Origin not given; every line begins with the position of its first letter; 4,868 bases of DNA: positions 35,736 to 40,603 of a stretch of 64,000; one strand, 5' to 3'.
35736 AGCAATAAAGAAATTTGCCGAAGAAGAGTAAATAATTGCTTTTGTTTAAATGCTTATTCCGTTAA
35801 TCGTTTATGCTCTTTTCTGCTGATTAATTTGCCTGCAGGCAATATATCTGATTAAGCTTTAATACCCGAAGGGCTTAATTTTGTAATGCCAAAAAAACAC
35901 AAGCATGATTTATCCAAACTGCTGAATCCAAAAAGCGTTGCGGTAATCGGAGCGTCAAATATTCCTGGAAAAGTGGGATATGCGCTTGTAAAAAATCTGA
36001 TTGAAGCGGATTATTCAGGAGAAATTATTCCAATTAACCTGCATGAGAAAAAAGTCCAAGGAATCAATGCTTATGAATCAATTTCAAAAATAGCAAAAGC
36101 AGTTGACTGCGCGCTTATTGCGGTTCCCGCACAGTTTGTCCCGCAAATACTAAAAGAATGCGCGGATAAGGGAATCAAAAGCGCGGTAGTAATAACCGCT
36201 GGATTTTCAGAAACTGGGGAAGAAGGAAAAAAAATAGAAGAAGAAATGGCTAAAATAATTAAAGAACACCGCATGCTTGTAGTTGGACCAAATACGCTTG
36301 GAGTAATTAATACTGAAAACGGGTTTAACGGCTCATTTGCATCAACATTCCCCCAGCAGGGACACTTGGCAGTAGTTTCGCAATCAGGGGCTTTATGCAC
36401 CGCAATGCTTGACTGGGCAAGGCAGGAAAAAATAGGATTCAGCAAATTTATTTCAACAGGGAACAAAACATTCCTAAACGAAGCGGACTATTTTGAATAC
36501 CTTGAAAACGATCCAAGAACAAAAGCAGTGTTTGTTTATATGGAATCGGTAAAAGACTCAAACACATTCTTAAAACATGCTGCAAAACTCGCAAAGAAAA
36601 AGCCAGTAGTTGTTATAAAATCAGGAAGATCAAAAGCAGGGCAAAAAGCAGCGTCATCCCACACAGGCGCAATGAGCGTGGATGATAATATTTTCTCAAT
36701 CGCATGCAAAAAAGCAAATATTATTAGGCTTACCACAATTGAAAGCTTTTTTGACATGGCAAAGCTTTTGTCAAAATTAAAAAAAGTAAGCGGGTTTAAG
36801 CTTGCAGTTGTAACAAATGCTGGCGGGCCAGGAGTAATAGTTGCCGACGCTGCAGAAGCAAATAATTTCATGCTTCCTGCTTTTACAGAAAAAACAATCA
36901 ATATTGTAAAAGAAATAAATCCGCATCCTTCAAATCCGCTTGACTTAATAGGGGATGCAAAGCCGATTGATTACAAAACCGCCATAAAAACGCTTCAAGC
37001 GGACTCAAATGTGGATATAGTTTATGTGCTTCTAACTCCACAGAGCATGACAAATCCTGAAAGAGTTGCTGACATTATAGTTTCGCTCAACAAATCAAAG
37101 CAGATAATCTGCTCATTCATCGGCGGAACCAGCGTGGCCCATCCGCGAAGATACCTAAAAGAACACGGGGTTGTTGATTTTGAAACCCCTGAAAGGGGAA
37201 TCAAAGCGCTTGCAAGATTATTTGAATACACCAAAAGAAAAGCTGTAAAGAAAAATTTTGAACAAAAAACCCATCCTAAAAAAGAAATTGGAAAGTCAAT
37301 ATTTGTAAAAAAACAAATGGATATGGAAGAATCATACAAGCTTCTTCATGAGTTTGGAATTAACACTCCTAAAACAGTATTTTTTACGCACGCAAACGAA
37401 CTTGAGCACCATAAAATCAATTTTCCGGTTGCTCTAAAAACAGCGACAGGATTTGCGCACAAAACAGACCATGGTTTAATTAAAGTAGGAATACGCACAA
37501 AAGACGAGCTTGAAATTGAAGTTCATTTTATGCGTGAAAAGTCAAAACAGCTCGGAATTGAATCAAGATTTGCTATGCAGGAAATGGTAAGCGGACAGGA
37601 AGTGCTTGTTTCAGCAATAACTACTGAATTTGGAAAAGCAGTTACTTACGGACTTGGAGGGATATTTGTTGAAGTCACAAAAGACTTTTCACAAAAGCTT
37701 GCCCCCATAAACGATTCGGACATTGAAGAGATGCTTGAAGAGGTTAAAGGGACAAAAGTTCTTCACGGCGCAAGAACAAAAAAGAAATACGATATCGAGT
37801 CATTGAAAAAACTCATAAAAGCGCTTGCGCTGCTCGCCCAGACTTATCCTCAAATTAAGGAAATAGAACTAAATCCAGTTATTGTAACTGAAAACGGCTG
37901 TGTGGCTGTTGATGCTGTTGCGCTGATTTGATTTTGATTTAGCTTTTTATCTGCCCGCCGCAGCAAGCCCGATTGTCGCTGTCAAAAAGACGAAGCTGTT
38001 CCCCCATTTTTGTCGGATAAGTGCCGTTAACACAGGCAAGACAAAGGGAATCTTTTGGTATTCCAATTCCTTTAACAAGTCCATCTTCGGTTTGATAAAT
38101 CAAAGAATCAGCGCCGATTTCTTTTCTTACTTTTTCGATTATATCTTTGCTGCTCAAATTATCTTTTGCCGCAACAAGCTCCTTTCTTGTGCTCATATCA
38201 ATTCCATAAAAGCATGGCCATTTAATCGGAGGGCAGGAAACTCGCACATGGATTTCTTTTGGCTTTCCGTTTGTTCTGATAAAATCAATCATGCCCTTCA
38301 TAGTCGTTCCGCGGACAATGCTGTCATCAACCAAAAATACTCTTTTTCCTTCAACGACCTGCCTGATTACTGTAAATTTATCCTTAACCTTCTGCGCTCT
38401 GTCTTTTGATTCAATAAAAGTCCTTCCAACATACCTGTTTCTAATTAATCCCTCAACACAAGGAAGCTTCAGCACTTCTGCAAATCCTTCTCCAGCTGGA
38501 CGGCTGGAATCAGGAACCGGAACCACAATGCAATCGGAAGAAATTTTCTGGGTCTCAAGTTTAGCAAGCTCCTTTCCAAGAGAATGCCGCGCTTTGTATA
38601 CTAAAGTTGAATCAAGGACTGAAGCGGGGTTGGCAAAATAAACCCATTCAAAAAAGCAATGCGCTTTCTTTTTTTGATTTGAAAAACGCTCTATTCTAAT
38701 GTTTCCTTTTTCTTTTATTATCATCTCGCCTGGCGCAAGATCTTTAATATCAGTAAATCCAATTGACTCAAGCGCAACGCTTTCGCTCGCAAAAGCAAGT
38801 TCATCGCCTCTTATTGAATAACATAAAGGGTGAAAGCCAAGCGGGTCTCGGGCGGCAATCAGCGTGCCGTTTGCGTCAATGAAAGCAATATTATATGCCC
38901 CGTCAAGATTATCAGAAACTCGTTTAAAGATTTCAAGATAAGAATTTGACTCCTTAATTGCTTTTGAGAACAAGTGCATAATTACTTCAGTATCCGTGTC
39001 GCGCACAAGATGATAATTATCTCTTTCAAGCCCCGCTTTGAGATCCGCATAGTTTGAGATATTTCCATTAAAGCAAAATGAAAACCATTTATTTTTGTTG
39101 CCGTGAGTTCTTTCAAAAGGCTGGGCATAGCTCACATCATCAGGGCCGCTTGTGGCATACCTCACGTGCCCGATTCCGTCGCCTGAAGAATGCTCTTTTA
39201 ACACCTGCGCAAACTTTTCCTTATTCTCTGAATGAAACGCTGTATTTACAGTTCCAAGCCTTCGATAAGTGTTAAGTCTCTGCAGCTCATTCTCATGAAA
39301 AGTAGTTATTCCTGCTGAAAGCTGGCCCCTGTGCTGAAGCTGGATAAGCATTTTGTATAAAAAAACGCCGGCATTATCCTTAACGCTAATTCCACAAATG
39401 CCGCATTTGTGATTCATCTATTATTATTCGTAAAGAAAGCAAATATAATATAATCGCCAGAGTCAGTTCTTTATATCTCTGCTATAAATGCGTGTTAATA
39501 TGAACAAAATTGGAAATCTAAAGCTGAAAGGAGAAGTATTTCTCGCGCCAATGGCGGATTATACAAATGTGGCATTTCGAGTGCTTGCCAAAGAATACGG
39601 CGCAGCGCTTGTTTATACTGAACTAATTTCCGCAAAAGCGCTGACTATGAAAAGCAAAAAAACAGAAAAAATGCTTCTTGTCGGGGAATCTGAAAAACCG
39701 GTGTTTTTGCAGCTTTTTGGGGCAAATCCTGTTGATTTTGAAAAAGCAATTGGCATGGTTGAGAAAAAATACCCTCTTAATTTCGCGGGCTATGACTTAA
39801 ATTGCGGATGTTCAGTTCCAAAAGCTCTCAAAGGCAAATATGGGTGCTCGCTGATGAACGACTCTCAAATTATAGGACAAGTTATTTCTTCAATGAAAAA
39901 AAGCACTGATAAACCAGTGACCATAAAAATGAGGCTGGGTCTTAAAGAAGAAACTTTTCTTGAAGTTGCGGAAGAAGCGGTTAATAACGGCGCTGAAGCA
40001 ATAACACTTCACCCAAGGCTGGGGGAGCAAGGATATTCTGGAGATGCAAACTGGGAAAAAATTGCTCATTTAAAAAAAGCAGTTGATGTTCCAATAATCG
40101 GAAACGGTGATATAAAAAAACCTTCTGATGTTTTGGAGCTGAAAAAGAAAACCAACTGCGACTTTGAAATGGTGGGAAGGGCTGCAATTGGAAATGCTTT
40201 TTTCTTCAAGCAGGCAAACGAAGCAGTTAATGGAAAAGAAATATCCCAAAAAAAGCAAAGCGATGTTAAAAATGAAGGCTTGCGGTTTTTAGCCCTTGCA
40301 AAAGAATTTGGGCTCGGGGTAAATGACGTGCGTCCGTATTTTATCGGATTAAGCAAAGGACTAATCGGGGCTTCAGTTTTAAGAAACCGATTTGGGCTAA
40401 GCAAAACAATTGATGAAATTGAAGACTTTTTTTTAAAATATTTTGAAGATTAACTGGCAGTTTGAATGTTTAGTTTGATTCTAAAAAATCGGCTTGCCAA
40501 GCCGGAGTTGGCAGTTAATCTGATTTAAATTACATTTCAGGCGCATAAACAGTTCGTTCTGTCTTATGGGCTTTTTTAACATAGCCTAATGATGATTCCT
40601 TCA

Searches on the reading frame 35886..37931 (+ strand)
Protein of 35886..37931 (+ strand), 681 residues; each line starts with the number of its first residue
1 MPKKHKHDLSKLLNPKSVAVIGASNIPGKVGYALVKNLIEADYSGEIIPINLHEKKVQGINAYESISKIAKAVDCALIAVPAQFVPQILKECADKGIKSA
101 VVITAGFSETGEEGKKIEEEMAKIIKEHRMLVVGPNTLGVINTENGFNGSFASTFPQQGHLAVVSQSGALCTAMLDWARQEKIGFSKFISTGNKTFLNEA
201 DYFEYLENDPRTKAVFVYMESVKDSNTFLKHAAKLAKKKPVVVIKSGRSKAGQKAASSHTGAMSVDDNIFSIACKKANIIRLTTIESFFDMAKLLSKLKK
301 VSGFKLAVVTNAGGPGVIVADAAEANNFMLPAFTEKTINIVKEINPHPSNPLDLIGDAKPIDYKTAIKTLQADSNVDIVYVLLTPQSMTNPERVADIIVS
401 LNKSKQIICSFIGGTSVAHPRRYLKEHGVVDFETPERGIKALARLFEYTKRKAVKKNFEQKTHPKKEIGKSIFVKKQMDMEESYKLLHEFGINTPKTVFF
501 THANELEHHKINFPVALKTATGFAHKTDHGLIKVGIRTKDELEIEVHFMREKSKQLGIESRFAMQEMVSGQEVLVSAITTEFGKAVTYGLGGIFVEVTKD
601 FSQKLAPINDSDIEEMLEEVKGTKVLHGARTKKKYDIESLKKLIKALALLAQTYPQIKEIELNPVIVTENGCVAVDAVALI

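Call 9: search_protein_families(library=pfam, proteins=[window:35886-37931:+], max_evalue=0.01)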
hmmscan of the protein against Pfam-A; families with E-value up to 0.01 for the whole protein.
window:35886-37931:+ (681 aa): 9 families
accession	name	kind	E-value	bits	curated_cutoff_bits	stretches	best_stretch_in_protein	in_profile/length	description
PF13607.11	Succ_CoA_lig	-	1.2e-54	184.2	27.4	1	158-295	1-138/138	Succinyl-CoA ligase like flavodoxin domain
PF13549.11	ATP-grasp_5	-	1.4e-44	152.6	27.6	1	476-678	8-218/221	ATP-grasp domain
PF13380.12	CoA_binding_2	-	9.8e-24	84.5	22.8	1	16-142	1-115/116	CoA binding domain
PF02629.25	CoA_binding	-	3.6e-13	50.5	22.3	1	15-106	3-97/97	CoA binding domain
PF00549.24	Ligase_CoA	-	5.6e-09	36.6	24.5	2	333-422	7-105/128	CoA-ligase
PF19045.5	Ligase_CoA_2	-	3.9e-06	27.4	23.7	1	308-440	3-146/162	Ligase-CoA domain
PF01210.29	NAD_Gly3P_dh_N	-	0.00012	22.5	23.1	1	58-136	55-135/158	NAD-dependent glycerol-3-phosphate dehydrogenase N-terminus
PF02153.23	PDH_N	-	0.00067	19.6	26.5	0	62-140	36-112/154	Prephenate dehydrogenase, nucleotide-binding domain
PF01408.29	GFO_IDH_MocA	-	0.0015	19.7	24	0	17-103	2-91/120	Oxidoreductase family, NAD-binding Rossmann fold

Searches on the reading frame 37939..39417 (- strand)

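Call 9: search_protein_families(library=pfam, proteins=[window:37939-39417:-], max_evalue=0.01)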
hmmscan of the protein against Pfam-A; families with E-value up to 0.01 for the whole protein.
window:37939-39417:- (492 aa): 4 families
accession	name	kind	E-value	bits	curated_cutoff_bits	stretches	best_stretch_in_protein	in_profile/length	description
PF13537.11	GATase_7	-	3.6e-21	75.9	25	1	96-217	11-122/123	Glutamine amidotransferase domain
PF13522.11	GATase_6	-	6.8e-20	71.9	27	1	80-212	12-130/130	Glutamine amidotransferase domain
PF00156.33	Pribosyltran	-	5.7e-08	32.7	26.3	1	280-395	11-124/158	Phosphoribosyl transferase domain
PF13230.11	GATase_4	-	4.4e-07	29.5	23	1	69-160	60-147/272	Glutamine amidotransferases class-II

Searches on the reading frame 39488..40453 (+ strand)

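Call 8: search_protein_families(library=pfam, proteins=[window:39488-40453:+], max_evalue=0.01)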
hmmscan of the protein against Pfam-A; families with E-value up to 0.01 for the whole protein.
window:39488-40453:+ (321 aa): 2 families
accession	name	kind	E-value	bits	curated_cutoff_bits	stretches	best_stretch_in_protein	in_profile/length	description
PF01207.24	Dus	-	1.3e-62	212.1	20.4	1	19-306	2-293/311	Dihydrouridine synthase (Dus)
PF00977.27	His_biosynth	-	0.002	18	23.6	1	152-232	143-221/228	Histidine biosynthesis protein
